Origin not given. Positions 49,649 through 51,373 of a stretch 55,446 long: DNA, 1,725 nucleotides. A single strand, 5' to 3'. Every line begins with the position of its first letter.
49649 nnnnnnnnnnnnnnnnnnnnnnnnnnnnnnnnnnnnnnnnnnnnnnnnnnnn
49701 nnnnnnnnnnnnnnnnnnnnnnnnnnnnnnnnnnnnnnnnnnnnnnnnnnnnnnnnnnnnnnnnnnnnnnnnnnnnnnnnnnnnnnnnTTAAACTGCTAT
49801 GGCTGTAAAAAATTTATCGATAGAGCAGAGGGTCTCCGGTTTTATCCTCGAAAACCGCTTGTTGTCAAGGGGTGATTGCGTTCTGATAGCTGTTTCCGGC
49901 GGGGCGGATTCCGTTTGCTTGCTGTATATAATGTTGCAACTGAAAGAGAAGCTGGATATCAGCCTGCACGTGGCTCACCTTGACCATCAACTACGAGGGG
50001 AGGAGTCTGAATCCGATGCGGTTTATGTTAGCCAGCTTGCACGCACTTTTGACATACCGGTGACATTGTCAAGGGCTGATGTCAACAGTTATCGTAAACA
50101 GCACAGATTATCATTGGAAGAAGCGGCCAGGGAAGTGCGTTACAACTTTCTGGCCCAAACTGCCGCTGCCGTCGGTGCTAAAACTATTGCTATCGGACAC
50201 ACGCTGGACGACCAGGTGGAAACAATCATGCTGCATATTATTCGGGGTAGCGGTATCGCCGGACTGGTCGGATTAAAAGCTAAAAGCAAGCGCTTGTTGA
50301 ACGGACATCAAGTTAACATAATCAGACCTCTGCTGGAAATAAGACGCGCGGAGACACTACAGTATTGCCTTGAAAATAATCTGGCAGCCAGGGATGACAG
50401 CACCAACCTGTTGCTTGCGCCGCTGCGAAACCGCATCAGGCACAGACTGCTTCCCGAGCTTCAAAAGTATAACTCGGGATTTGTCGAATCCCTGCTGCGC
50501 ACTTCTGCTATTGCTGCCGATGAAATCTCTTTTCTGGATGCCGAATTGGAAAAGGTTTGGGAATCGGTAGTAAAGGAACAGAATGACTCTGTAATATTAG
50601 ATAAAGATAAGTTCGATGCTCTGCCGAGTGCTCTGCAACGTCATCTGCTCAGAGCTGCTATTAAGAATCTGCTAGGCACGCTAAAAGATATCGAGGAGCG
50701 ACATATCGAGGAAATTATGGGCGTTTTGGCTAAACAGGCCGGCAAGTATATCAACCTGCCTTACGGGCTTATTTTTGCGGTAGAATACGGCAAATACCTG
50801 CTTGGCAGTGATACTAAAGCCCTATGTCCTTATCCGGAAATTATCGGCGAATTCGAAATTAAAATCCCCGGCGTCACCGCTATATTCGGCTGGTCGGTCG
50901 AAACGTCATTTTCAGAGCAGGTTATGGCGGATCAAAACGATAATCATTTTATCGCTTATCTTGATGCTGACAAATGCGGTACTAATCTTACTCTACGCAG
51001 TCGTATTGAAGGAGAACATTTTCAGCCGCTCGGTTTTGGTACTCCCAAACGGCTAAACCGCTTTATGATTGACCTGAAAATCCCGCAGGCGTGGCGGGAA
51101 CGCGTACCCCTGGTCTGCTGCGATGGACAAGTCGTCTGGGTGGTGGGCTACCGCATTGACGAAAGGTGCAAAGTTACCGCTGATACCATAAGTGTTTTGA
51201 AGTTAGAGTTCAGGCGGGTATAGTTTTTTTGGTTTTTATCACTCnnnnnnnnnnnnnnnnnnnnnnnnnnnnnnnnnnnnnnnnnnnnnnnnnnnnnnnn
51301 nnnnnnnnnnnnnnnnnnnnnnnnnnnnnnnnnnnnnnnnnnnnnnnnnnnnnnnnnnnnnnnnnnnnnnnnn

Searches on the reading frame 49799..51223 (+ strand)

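Call 70: search_protein_families(library=pfam, proteins=[window:49799-51223:+], max_evalue=0.0001)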
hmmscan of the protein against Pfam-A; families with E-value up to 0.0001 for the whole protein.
window:49799-51223:+ (474 aa): 3 families
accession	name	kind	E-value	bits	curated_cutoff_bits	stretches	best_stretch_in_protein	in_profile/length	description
PF01171.26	ATP_bind_3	-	1.1e-49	169.1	27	1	28-216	2-182/182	PP-loop family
PF11734.13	TilS_C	-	3.1e-15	55.8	22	1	397-462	1-66/74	TilS substrate C-terminal domain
PF09179.16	TilS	-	2e-06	28.4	21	1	267-321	1-55/67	TilS substrate binding domain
